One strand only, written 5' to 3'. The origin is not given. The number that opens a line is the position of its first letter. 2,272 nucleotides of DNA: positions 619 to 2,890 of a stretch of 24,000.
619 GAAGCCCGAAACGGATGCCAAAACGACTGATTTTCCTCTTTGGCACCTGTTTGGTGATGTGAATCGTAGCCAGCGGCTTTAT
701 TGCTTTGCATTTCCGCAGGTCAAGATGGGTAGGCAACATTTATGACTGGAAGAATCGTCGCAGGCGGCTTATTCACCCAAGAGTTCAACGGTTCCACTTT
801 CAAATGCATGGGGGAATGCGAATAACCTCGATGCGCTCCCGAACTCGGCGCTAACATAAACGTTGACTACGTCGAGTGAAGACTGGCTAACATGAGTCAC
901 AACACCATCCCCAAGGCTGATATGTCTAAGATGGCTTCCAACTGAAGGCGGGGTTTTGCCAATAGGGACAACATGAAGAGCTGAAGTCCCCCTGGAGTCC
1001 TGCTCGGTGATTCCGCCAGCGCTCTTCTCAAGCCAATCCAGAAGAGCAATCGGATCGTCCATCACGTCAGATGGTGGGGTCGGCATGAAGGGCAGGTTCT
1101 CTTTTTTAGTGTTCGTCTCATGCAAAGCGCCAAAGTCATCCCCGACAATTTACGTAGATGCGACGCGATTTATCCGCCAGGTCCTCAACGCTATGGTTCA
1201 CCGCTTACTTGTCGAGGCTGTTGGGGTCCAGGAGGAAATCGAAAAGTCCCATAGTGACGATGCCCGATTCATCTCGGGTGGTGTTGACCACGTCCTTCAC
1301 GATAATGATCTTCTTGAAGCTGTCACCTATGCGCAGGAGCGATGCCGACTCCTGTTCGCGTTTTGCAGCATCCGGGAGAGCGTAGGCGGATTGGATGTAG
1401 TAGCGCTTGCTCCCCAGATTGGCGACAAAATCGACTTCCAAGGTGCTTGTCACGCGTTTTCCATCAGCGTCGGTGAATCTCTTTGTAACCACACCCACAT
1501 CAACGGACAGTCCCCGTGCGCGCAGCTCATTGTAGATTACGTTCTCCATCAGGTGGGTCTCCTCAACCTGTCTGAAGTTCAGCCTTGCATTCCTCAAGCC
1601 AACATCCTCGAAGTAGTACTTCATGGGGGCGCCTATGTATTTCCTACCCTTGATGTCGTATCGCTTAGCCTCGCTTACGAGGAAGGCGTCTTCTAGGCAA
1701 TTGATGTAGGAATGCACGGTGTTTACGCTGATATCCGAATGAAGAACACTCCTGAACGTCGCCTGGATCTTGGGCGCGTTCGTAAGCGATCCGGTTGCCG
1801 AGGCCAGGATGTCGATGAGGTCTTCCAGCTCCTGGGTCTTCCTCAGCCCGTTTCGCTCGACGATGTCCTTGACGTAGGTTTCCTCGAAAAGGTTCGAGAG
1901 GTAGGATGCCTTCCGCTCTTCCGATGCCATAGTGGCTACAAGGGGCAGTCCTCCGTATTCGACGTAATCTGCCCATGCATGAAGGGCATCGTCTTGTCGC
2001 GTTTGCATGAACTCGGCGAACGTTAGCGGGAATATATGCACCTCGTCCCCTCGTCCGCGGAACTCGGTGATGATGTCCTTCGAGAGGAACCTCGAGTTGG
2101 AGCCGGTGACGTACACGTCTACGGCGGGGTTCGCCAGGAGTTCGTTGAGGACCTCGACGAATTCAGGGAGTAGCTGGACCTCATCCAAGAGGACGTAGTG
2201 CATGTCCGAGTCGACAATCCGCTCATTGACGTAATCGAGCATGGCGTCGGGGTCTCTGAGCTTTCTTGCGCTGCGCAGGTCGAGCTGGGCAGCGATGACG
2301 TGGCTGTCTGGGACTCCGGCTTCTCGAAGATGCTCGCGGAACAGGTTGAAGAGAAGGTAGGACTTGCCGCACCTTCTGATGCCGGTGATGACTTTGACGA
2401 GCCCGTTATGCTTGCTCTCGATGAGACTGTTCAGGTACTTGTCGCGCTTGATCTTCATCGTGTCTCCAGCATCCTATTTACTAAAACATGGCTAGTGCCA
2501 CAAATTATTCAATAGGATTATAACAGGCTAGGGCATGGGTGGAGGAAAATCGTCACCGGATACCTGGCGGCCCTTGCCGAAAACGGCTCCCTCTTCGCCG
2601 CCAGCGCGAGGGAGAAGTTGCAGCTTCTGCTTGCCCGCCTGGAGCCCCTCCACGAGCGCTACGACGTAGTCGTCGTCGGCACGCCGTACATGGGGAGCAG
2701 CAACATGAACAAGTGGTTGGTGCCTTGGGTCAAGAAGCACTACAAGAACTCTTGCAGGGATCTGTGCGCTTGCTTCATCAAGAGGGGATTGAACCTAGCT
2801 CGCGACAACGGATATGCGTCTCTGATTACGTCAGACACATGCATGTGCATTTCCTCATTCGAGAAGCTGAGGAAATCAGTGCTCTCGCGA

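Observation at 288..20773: Three tandem, integrase-less islands accreted at the 3' end of guaA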

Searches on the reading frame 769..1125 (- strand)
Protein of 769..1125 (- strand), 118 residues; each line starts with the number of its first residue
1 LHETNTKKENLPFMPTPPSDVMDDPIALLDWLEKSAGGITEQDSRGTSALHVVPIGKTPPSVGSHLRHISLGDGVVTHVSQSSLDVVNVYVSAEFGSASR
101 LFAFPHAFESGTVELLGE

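Call 11: search_protein_families(library=pfam, proteins=[window:769-1125:-], max_evalue=0.01)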
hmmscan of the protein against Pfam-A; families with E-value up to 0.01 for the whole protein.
window:769-1125:- (118 aa): 0 families

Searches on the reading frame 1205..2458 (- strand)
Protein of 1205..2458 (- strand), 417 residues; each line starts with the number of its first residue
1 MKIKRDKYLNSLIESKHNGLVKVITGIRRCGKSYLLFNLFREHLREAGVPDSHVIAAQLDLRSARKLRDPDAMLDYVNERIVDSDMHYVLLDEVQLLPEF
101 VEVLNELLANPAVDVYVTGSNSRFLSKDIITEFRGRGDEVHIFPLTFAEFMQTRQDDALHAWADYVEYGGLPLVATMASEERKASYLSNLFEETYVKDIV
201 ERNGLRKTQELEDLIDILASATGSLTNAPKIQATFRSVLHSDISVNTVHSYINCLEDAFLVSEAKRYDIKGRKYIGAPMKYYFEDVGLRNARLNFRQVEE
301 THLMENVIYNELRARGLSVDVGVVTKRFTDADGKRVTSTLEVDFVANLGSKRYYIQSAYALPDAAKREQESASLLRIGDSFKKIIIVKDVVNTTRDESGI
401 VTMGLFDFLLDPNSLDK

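Call 11: search_protein_families(library=pfam, proteins=[window:1205-2458:-], max_evalue=0.01)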
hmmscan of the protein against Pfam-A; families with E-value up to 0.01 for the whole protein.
window:1205-2458:- (417 aa): 3 families
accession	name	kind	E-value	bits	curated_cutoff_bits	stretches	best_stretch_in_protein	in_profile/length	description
PF13173.12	AAA_14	-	2.8e-30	105.4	27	1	21-151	4-129/129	AAA domain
PF13635.12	DUF4143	-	2.1e-18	67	28.1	1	197-356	2-156/160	Domain of unknown function (DUF4143)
PF13401.12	AAA_22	-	0.00062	20.5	27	0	23-109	9-108/130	AAA domain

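Call 16: find_encoding_contigs(protein=window:1205-2458:-, flank=10000, max_places=10)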
Protein window:1205-2458:- (417 aa): 5 contigs read that carry it; 3 places shown.
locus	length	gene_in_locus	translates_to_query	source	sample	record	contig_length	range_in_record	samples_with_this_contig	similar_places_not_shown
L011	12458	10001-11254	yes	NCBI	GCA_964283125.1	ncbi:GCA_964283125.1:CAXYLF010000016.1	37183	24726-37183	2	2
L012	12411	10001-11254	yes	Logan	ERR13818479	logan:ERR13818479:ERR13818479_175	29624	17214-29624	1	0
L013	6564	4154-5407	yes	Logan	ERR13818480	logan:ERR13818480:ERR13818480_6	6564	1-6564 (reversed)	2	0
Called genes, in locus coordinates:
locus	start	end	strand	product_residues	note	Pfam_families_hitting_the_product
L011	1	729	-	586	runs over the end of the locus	-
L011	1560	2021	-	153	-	PF14567:SUKH_5, PF09346:SMI1_KNR4, PF14568:SUKH_6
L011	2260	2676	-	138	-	PF14567:SUKH_5, PF09346:SMI1_KNR4, PF14568:SUKH_6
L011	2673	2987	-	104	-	-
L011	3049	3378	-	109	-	-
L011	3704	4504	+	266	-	PF04397:LytTR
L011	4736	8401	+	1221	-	PF18887:MBG_3 (faint), PF18676:MBG_2 (weak)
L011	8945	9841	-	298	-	PF07669:Eco57I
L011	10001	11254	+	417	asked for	PF13173:AAA_14, PF13635:DUF4143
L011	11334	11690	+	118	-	-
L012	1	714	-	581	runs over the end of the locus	-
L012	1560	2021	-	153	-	PF14567:SUKH_5, PF09346:SMI1_KNR4, PF14568:SUKH_6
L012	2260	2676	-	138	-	PF14567:SUKH_5, PF09346:SMI1_KNR4, PF14568:SUKH_6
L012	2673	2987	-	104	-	-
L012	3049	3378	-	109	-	-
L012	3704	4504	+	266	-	PF04397:LytTR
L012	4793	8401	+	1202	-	PF18887:MBG_3 (faint), PF18676:MBG_2 (weak)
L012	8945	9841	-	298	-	PF07669:Eco57I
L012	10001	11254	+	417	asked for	PF13173:AAA_14, PF13635:DUF4143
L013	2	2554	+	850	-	?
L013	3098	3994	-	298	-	PF07669:Eco57I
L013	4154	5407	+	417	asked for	PF13173:AAA_14, PF13635:DUF4143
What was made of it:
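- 769..10899 (.): Cargo of unit 1: a 118-aa ORF, an AAA_14/DUF4143 ATPase (1205-2458, -), an Eco57I-type methylase fragment (2618-3514), an MBG-repeat LPXTG surface protein (4058-7723, -), a LytTR regulator (7955-9022, -) and two SUKH/SMI1-KNR4 proteins (9783-10199 and 10417-10899). Pfam (call 11); gene calls in L011 (call 16).
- Checked: The window starts at a contig end (call 16), so the array is truncated on the left.
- Whether this genome carries any integrase of the family is unknown, because the contig ends 400 bp past core A (call 16). Three assemblies break within 48 bp of the same point (call 16). The layout of unit 1 and the unit 1/unit 2 junction are identical in independent assemblies (L011, L012; unit 1 also in L013, call 16).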

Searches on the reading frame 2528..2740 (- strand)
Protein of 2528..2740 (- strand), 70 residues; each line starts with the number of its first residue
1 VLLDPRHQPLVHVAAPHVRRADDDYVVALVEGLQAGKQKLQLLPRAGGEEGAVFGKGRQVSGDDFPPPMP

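Call 62: search_protein_families(library=pfam, proteins=[window:2528-2740:-], max_evalue=0.01)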
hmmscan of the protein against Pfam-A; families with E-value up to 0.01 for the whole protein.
window:2528-2740:- (70 aa): 0 families
